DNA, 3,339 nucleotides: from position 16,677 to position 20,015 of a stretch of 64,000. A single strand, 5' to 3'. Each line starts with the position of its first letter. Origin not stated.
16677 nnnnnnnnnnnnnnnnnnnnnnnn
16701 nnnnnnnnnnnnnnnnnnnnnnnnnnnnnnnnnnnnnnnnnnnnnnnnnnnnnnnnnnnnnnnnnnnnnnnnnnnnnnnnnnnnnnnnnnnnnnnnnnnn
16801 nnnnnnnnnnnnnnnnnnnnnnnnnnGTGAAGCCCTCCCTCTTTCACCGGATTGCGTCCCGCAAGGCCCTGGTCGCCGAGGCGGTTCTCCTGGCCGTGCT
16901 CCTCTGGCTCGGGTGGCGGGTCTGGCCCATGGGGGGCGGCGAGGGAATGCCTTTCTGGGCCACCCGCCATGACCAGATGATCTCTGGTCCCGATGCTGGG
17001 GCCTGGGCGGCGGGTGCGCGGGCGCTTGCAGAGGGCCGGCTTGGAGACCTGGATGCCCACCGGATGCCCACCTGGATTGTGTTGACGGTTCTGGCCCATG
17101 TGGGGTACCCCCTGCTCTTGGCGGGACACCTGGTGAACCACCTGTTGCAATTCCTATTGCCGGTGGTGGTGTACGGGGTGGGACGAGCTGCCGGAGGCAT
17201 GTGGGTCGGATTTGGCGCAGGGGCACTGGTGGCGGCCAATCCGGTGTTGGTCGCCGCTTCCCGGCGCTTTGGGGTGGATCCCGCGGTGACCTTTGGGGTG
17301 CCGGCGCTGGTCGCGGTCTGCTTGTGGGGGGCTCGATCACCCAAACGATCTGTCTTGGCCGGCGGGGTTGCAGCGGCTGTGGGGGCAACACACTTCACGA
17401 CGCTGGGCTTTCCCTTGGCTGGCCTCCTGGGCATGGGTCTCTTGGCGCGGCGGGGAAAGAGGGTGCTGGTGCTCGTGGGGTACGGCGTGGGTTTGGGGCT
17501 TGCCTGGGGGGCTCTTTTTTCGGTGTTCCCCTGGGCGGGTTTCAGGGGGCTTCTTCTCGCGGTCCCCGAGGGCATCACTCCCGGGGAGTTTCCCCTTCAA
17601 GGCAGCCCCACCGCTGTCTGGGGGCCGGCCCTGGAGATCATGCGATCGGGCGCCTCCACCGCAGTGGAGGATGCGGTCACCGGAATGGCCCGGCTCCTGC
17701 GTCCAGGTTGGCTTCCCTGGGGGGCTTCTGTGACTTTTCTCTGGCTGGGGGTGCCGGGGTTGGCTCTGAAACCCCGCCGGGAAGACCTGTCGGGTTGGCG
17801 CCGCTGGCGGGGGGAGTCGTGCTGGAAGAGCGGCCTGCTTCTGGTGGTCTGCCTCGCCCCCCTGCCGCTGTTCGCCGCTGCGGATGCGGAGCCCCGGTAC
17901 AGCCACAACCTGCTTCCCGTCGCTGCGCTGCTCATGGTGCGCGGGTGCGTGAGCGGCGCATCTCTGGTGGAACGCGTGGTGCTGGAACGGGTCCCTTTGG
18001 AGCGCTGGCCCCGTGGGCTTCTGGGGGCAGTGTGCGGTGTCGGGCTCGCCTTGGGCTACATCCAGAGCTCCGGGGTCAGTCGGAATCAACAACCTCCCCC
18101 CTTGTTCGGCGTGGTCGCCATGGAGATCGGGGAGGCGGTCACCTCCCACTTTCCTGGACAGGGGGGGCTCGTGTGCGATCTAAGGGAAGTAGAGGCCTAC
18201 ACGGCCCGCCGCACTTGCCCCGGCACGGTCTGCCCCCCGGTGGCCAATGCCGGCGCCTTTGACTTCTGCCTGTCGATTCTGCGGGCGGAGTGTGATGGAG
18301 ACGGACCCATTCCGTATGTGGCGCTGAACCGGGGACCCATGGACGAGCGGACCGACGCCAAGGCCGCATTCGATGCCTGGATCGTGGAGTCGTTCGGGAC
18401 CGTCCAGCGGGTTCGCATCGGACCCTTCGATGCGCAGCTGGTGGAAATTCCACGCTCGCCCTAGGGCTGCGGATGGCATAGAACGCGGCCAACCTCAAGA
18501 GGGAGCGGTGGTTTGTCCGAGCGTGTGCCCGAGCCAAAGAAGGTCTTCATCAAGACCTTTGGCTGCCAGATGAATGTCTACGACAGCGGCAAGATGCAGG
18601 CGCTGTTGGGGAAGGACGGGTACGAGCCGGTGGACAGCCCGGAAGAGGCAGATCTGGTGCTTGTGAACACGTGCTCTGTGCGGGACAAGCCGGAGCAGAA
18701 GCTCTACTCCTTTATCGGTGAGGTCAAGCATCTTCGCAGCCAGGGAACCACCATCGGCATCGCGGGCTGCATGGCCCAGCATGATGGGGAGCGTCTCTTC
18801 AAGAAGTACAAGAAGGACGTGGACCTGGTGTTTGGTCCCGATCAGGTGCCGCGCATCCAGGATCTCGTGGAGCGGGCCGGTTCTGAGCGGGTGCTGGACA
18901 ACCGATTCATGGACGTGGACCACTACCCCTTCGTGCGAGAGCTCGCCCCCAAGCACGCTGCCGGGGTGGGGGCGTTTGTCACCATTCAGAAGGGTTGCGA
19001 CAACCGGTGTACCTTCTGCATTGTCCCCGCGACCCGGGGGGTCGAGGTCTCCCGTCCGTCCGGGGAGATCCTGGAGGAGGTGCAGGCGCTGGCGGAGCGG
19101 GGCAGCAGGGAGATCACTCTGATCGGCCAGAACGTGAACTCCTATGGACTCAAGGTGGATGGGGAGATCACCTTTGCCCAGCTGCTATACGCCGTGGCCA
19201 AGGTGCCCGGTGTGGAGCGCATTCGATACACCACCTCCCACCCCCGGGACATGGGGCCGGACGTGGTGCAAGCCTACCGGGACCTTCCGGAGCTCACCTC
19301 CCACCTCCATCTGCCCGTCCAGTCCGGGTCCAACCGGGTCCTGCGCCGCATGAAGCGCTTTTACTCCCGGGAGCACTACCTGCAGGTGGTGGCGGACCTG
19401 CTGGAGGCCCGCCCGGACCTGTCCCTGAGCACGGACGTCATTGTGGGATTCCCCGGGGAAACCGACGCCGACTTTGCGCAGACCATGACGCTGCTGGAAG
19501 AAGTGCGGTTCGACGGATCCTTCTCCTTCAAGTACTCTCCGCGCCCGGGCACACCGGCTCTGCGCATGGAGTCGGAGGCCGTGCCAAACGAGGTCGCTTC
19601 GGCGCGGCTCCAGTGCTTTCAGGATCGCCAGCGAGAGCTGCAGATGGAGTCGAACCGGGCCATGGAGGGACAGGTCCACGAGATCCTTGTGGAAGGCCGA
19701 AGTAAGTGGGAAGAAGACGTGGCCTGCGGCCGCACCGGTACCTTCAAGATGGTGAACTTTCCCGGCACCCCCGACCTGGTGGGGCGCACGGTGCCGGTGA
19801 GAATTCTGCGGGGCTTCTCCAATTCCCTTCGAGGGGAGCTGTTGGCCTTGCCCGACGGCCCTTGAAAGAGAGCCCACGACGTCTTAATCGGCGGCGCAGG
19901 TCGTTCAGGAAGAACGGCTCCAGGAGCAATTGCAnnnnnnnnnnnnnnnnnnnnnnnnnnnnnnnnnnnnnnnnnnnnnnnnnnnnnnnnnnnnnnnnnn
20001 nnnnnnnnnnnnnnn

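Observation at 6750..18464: Type-II KS/CLF lipid cluster with two KS-CLF pairs, its own FabD, long ACP and AAR-like reductase, but no KR/ER/TE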

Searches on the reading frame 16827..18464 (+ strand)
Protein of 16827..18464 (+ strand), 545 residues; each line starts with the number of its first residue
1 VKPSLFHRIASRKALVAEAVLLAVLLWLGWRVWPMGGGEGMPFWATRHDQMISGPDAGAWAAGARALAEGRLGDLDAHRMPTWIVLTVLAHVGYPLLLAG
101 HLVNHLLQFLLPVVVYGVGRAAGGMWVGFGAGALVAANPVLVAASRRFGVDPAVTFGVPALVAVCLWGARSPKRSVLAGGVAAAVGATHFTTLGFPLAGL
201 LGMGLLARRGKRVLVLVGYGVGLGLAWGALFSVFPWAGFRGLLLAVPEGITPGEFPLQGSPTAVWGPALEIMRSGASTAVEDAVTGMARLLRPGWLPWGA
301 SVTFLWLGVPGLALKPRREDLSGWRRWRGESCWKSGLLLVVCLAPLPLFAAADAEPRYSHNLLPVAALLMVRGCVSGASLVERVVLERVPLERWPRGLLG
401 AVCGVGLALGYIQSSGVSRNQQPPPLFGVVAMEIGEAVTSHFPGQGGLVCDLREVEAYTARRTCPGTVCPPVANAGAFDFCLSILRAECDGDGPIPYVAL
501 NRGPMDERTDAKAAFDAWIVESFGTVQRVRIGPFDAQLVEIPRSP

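Call 26: search_protein_families(library=ncbifam, proteins=[window:16827-18464:+], max_evalue=0.01)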
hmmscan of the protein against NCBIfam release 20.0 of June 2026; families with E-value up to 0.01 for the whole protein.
window:16827-18464:+ (545 aa): 0 families

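Call 64: search_protein_families(library=pfam, proteins=[window:16827-18464:+], max_evalue=5)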
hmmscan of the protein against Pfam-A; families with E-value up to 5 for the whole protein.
window:16827-18464:+ (545 aa): 1 family
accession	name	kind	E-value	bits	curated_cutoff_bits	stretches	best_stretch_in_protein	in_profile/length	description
PF19395.4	DUF5970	-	0.076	14.1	25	1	90-118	10-39/77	Family of unknown function (DUF5970)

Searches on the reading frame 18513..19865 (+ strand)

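Call 4: search_protein_families(library=pfam, proteins=[window:18513-19865:+], max_evalue=0.01)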
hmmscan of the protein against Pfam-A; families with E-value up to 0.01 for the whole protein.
window:18513-19865:+ (450 aa): 3 families
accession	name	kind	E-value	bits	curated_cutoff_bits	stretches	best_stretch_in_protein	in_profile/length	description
PF00919.26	UPF0004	-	3.6e-31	107.5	27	1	10-108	1-98/98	Uncharacterized protein family UPF0004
PF04055.27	Radical_SAM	-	3.9e-28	99.1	29.5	1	157-328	2-166/166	Radical SAM superfamily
PF01938.26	TRAM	-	3.4e-11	43.3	21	1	382-444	1-61/61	TRAM domain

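Call 26: search_protein_families(library=ncbifam, proteins=[window:18513-19865:+], max_evalue=0.01)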
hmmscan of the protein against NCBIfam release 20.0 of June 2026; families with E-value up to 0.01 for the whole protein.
window:18513-19865:+ (450 aa): 25 families
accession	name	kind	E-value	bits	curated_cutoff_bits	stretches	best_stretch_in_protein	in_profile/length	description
TIGR01574.1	miaB-methiolase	equivalog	9e-145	483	355.3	1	10-443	1-436/437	tRNA (N6-isopentenyl adenosine(37)-C2)-methylthiotransferase MiaB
TIGR00089.1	TIGR00089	subfamily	5.2e-142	473.6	251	1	10-441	1-429/429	MiaB/RimO family radical SAM methylthiotransferase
TIGR01579.1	MiaB-like-C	equivalog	8.3e-101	338.2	357.05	1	13-431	1-416/416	tRNA (N(6)-L-threonylcarbamoyladenosine(37)-C(2))-methylthiotransferase MtaB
NF010916.0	PRK14336.1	equivalog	4.2e-96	322.3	606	2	150-444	122-413/418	tRNA (N6-isopentenyl adenosine(37)-C2)-methylthiotransferase MiaB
TIGR01578.1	MiaB-like-B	hypoth_equivalog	1.4e-78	264.5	314.7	1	10-413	1-391/421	tRNA (N(6)-L-threonylcarbamoyladenosine(37)-C(2))-methylthiotransferase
TIGR01125.1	TIGR01125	equivalog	4.3e-77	260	356.95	1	10-409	1-393/432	30S ribosomal protein S12 methylthiotransferase RimO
TIGR04014.1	B12_SAM_MJ_0865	equivalog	1e-26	93.8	360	1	142-391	149-396/434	methyl-coenzyme M reductase glutamine C-methyltransferase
TIGR04013.1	B12_SAM_MJ_1487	hypoth_equivalog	8.4e-24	84.1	251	1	149-363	147-367/382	TIGR04013 family B12-binding domain/radical SAM domain-containing protein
TIGR04479.1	bcpD_PhpK_rSAM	subfamily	1.1e-10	40.5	600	1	267-332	347-410/504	PhpK family radical SAM P-methyltransferase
TIGR04107.1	rSAM_HutW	equivalog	3.1e-07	29.6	400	1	267-370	157-261/419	heme anaerobic degradation radical SAM methyltransferase ChuW/HutW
NF033712.0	B12_rSAM_KedN5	subfamily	3e-05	22.5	700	1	158-322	200-361/624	KedN5 family methylcobalamin-dependent radical SAM C-methyltransferase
TIGR03904.1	SAM_YgiQ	equivalog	5.8e-05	21.8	462.35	1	136-195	278-337/558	YgiQ family radical SAM protein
NF045585.1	rSAM_slr0320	equivalog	0.0001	20.9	775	1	156-301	238-379/511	photosystem II high light acclimation radical SAM protein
TIGR04295.1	B12_rSAM_oligo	hypoth_equivalog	0.00019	20.2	400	1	148-205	195-252/422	TIGR04295 family B12-binding domain-containing radical SAM protein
NF006064.0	PRK08207.2-2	equivalog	0.00027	20.1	504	0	269-334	268-331/465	coproporphyrinogen III oxidase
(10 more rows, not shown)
